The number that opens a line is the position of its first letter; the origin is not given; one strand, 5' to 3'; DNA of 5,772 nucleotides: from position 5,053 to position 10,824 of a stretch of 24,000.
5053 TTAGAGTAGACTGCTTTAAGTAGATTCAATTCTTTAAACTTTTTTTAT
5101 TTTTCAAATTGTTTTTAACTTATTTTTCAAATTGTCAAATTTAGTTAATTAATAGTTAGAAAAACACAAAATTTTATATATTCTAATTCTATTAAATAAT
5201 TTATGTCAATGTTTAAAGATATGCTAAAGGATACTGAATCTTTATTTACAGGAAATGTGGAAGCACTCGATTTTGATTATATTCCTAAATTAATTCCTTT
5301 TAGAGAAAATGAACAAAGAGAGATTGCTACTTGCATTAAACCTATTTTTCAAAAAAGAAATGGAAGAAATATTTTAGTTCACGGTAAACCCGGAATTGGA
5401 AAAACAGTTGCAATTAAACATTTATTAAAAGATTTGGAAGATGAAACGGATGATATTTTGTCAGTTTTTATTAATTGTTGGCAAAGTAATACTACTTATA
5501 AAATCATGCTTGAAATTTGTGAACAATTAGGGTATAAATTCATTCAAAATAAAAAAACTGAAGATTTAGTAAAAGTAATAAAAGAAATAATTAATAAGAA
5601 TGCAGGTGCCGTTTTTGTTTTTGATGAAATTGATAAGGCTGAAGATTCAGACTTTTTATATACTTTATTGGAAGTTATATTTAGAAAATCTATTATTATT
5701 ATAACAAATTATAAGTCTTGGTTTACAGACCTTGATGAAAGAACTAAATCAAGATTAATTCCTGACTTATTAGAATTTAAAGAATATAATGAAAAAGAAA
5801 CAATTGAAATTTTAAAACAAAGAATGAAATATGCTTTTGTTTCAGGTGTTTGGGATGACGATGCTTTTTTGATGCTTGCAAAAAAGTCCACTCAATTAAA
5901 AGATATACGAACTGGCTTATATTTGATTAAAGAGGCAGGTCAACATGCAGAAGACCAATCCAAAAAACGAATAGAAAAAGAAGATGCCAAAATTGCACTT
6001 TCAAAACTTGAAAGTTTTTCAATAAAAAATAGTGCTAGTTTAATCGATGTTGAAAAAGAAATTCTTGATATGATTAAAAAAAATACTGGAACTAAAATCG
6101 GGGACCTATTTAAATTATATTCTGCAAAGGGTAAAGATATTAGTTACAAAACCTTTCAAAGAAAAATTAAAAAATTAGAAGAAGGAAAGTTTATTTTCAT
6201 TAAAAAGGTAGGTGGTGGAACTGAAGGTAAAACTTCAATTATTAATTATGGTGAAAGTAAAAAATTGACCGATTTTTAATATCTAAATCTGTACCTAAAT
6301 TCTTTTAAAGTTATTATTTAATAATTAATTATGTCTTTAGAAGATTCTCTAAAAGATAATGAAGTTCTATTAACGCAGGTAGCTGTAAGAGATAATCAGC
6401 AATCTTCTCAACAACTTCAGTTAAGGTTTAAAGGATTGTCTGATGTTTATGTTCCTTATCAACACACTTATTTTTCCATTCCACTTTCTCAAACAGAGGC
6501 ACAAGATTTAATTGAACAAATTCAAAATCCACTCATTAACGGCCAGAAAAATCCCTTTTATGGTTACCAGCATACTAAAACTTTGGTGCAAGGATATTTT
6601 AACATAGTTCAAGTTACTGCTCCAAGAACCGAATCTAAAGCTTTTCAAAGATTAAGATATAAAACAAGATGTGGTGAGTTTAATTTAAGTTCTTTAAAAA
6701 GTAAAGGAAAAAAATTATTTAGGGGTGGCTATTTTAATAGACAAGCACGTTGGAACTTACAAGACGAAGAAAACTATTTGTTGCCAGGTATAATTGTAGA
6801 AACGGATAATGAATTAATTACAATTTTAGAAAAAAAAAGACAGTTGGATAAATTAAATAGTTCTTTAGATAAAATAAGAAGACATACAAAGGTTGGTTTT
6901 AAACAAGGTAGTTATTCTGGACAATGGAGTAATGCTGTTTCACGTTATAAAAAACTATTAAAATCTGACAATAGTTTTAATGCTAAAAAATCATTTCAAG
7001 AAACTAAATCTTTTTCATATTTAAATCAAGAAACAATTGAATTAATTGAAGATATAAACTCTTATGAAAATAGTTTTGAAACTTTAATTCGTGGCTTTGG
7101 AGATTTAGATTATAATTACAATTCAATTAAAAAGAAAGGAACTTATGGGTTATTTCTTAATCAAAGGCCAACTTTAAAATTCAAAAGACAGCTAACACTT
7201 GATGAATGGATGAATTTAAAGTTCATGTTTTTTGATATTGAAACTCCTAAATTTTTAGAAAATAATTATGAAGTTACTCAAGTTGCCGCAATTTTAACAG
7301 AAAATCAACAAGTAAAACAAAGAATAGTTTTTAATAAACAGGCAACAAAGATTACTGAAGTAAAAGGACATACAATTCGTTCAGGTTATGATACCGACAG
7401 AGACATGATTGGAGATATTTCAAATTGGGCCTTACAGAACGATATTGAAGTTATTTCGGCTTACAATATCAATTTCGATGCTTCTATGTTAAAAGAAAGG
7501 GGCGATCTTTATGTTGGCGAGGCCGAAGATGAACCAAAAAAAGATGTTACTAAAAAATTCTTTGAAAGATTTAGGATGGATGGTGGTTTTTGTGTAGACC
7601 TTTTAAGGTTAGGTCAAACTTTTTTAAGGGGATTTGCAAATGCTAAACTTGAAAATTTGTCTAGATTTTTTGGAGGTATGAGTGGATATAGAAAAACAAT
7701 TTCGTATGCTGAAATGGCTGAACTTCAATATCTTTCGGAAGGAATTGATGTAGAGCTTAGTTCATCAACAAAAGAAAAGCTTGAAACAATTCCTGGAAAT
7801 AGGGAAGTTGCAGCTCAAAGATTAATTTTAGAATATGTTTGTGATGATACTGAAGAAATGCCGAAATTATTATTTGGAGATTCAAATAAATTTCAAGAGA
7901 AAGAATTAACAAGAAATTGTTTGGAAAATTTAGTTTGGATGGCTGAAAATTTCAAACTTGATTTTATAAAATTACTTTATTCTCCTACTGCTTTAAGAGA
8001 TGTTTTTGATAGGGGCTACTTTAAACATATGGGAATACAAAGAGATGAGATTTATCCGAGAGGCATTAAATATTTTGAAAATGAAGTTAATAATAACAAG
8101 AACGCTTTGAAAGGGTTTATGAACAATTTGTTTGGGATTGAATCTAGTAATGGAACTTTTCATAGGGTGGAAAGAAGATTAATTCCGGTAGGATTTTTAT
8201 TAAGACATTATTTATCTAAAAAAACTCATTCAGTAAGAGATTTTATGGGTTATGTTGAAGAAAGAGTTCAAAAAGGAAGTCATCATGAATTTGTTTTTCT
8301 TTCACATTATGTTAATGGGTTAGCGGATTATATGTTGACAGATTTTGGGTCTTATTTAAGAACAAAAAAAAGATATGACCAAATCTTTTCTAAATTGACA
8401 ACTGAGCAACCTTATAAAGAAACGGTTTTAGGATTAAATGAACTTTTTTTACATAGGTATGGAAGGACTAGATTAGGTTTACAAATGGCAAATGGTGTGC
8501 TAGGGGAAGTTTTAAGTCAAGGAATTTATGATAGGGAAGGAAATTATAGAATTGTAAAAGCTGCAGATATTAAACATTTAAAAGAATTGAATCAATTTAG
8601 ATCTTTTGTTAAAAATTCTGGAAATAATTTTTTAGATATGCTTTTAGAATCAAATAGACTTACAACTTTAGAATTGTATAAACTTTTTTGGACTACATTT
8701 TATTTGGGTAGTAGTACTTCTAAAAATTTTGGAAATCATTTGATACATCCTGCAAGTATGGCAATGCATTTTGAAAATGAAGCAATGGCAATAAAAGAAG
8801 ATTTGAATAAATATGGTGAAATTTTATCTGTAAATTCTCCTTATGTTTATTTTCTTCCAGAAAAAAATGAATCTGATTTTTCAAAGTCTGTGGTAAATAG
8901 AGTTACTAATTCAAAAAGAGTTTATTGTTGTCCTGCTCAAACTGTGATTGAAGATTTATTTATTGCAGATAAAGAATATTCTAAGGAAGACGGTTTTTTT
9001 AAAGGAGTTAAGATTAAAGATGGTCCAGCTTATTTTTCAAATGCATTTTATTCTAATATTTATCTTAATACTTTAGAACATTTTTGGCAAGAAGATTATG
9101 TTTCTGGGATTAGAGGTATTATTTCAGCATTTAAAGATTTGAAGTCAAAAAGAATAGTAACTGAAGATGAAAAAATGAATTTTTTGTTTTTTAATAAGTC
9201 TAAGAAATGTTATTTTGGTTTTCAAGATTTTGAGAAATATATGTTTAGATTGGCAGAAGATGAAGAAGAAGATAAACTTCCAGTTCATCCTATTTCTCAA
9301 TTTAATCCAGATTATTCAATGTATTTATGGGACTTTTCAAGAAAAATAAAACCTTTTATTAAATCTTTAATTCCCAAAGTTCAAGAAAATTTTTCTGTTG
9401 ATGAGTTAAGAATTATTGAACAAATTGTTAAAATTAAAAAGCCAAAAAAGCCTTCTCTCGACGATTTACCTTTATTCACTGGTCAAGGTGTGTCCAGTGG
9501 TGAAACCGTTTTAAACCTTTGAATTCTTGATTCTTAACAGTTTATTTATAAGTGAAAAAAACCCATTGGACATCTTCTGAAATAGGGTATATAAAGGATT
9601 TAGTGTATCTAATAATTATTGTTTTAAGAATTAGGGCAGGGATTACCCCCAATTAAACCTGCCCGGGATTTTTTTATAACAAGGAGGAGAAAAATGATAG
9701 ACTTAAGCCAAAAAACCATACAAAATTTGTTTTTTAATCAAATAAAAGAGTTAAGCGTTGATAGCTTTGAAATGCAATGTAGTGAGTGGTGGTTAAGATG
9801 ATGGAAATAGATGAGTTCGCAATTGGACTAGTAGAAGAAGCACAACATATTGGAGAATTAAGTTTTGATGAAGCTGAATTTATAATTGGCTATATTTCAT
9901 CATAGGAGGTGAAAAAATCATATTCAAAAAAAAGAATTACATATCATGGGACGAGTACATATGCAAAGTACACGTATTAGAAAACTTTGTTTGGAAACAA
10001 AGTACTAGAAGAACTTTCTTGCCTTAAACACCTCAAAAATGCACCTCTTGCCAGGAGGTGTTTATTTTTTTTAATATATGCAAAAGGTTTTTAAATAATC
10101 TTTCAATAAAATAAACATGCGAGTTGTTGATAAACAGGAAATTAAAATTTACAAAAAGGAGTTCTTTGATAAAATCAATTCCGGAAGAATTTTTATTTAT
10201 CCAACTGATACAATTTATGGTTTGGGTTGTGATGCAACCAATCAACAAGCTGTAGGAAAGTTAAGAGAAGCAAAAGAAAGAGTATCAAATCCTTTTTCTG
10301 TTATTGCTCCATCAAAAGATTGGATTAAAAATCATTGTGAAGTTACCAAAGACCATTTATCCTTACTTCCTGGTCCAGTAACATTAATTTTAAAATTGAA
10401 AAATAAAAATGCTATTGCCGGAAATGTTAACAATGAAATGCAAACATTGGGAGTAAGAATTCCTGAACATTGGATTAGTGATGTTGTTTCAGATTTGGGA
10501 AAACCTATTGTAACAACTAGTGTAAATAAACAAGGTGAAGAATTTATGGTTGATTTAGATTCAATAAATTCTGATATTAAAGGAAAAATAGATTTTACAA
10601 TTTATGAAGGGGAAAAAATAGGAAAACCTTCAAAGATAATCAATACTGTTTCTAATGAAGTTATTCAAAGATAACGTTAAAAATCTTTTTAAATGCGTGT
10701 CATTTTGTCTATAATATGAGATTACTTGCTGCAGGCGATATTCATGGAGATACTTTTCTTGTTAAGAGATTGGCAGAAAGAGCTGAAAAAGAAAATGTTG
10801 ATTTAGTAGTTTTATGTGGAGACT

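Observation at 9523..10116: Unannotated Shine-Dalgarno-led micro-ORF cassette in the largest non-coding gap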

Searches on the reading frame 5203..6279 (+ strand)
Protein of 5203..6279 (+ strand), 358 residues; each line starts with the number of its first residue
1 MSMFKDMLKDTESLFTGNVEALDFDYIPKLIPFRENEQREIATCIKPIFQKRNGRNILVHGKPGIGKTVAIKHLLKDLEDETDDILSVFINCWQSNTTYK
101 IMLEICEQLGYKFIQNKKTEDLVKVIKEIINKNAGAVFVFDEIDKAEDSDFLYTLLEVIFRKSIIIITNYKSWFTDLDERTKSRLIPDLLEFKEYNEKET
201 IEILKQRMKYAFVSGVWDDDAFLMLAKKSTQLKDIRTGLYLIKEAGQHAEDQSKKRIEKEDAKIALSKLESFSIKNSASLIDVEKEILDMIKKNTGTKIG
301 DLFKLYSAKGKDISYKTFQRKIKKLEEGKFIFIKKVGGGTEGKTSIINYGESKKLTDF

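Call 46: search_protein_families(library=pfam, proteins=[window:5203-6279:+], max_evalue=0.001)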
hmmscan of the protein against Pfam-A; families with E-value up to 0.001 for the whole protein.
window:5203-6279:+ (358 aa): 13 families
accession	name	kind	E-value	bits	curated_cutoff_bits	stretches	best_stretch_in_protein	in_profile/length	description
PF13401.12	AAA_22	-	1.2e-13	51.9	27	1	53-156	4-105/130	AAA domain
PF13191.12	AAA_16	-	1.4e-10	42.4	32.6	1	32-158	3-158/167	AAA ATPase domain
PF22703.2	Cdc6_lid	-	2.2e-10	40.7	27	1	202-264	2-65/68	Cdc6 AAA+ ATPase-type lid domain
PF05729.18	NACHT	-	8.8e-09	35.8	26.7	1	56-199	2-158/167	NACHT domain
PF24883.2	NPHP3_N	-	1.5e-07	32.2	24.8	1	53-98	21-68/164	Nephrocystin 3, N-terminal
PF00931.28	NB-ARC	-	9.6e-07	28.7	23.5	1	47-169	11-135/248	NB-ARC domain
PF12775.13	AAA_7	-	3.3e-06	27.2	25.8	1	52-104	31-84/181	P-loop containing dynein motor region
PF00004.35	AAA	-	5e-06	27.4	21.2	1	57-151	1-87/131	ATPase family associated with various cellular activities (AAA)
PF05621.17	TniB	-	5.6e-05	23.1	22.4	1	52-147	33-132/189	Bacterial TniB protein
PF07728.20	AAA_5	-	8.9e-05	23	22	1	56-164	1-95/139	AAA domain (dynein-related subfamily)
PF09848.15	SLFN-g3_helicase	-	0.00022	21.1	24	1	56-148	3-93/354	Schlafen group 3, DNA/RNA helicase domain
PF20720.3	nSTAND3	-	0.0006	20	27.2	0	55-142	18-73/155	Novel STAND NTPase 3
PF13479.12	AAA_24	-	0.00086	19.6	27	0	55-149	3-79/195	AAA domain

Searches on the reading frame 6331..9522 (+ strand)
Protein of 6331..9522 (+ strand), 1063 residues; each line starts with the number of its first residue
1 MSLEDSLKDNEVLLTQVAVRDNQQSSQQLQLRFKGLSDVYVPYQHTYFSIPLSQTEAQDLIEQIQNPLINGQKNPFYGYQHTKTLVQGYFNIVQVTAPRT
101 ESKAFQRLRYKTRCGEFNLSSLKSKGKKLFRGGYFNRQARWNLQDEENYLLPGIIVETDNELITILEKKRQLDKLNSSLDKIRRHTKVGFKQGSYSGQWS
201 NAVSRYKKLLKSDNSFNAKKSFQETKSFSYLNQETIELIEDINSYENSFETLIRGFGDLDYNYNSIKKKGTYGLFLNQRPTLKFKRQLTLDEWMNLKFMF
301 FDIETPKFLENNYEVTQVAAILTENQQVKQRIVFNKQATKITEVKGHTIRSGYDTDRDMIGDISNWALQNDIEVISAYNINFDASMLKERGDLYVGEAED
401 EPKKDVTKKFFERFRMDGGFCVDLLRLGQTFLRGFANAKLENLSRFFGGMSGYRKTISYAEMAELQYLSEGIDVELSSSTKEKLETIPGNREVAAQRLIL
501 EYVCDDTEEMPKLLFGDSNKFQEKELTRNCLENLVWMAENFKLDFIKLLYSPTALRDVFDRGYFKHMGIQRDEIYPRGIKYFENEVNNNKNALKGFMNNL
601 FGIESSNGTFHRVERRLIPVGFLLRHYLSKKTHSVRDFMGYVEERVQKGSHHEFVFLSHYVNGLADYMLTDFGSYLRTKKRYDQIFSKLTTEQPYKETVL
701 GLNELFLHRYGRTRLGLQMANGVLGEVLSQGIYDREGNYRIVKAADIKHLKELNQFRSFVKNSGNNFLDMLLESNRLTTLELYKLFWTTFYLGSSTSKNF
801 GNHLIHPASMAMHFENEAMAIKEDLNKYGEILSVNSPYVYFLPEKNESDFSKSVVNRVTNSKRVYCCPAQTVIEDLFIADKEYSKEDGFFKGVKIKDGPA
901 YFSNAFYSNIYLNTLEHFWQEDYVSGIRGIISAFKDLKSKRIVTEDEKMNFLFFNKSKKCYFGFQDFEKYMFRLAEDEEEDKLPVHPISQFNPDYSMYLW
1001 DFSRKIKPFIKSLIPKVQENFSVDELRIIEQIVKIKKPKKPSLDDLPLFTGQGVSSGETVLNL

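Call 10: search_protein_families(library=pfam, proteins=[window:6331-9522:+], max_evalue=10)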
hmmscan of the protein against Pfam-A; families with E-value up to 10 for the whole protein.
window:6331-9522:+ (1063 aa): 1 family
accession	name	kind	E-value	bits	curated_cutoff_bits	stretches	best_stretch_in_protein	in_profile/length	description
PF03104.25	DNA_pol_B_exo1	-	5.1e-06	26.5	23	1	295-395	63-184/242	DNA polymerase family B, exonuclease domain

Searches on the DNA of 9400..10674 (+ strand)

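Call 6: search_rna_families(source=window, start=9400, end=10250, threshold=evalue, max_evalue=10, show_alignments=3)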
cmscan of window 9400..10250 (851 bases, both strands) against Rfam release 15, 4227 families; matches with E-value up to 10: 10.
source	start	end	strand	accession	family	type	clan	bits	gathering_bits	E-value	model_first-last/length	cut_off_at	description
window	10024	10079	+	RF01096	PK-HAV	Cis-reg;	-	22.6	50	3.9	1-56/56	no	HepA virus 3'-terminal pseudoknot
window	9707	9785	+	RF01885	HSR-omega_1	Gene; lncRNA;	-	18.3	80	3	1-78/78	no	Heat shock gene hsromega conserved region 1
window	9569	9740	-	RF01459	rliE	Gene; sRNA;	-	17.8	90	2.7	1-222/222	no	Listeria sRNA rliE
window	10163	10225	+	RF01159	snoU18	Gene; snRNA; snoRNA; CD-box;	CL00047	17.2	47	6.6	1-71/71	no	Small nucleolar RNA U18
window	9955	10045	-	RF01286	snoR26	Gene; snRNA; snoRNA; CD-box;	-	16.2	47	8.3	1-94/94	no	Small nucleolar RNA snoR26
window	9829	9906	-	RF01566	DdR16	Gene; snRNA; snoRNA; CD-box;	-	16.2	70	9.1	1-78/78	no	Dictyostelium snoRNA DdR16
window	9490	9573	+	RF00054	SNORD25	Gene; snRNA; snoRNA; CD-box;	CL00049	14.6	39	6.8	1-87/87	no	Small nucleolar RNA SNORD25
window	9617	9672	-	RF01696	Chlorobi-1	Gene; sRNA;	-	13.3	50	1.6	1-67/67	no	Chlorobi-1 RNA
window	9532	9660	-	RF02060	STnc410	Gene; sRNA;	-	11.9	50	8.9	1-158/158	no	Enterobacterial sRNA STnc410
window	9954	10079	+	RF03077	RT-2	Gene; sRNA;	-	11.1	40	5.7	1-222/222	no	RT-2 RNA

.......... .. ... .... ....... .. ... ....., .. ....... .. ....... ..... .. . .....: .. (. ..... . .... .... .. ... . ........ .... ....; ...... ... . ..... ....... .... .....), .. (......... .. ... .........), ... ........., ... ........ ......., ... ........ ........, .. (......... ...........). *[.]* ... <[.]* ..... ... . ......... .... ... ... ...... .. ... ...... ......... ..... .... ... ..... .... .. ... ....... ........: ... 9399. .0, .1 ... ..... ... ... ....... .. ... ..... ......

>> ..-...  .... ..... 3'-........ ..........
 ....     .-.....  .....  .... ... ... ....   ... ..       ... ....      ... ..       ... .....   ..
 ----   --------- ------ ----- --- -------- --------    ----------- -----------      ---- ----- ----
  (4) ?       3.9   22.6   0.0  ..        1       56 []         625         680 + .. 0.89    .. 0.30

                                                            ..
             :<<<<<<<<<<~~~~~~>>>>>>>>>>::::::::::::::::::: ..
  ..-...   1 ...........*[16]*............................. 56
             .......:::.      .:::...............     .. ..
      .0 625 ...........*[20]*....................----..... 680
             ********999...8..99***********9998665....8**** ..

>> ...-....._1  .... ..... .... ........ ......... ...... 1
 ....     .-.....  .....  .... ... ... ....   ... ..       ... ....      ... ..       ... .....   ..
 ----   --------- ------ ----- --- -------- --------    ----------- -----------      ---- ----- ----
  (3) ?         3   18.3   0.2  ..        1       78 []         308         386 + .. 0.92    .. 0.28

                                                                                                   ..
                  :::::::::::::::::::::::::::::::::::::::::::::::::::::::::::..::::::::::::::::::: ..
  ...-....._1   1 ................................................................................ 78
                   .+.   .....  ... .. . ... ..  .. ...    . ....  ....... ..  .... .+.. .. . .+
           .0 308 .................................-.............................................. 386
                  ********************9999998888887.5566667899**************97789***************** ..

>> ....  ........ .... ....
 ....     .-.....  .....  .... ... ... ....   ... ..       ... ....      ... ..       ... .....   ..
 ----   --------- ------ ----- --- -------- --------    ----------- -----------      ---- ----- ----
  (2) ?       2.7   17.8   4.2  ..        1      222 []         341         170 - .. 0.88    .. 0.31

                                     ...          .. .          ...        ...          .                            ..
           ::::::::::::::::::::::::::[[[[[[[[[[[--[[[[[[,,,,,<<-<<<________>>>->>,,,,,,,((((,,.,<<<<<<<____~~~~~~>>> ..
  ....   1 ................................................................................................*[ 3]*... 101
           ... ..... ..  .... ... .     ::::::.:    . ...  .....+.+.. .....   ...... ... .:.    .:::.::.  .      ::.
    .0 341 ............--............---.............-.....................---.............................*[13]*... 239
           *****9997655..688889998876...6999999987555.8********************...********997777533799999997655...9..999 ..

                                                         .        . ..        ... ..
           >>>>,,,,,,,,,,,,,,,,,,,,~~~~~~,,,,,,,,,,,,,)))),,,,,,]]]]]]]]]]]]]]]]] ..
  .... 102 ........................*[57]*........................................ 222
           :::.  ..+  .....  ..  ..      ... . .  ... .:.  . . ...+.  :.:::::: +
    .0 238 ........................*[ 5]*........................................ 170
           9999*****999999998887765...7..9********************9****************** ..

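Call 19: search_rna_families(sources=[L002, L003], threshold=gathering)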
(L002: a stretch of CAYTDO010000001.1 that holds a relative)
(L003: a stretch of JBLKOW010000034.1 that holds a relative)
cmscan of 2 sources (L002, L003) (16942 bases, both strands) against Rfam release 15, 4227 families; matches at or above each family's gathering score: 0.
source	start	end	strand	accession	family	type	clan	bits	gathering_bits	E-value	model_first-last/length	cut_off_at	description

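Call 31: search_rna_families(sources=[L021, L025, L030, L034, L040, L041, L042, L043, L045, L047, L049, L052, L055, L056, L059, L060, L061, L062, L063, L031], threshold=gathering)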
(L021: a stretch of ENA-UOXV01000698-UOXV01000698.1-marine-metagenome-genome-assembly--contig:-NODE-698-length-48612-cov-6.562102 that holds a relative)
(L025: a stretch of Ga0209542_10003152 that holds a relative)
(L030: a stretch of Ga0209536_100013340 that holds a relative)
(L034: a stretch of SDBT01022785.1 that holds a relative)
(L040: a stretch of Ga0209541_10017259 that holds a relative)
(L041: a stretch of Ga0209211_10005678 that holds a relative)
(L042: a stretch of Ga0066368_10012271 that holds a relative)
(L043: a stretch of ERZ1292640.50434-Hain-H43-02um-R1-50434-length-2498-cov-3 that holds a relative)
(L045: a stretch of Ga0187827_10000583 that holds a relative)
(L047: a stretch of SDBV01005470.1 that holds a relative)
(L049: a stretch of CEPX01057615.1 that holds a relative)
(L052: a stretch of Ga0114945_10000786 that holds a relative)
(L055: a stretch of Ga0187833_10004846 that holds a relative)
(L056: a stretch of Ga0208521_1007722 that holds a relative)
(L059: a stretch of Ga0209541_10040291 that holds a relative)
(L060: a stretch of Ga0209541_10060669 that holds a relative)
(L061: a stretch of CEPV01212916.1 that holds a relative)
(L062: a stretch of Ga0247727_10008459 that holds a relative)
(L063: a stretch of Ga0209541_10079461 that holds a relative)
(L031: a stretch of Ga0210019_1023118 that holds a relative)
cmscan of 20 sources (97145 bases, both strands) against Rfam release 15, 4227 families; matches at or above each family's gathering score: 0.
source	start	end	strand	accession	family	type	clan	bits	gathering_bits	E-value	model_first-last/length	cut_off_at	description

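Call 100: search_rna_families(sources=[L061, L063, L060, L052, L002], threshold=evalue, max_evalue=0.5, show_alignments=2)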
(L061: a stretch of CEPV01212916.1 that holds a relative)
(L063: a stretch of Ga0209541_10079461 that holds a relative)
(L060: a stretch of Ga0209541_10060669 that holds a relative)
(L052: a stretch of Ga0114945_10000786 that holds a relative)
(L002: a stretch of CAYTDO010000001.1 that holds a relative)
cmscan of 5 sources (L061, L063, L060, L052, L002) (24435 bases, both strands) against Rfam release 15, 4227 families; matches with E-value up to 0.5: 0.
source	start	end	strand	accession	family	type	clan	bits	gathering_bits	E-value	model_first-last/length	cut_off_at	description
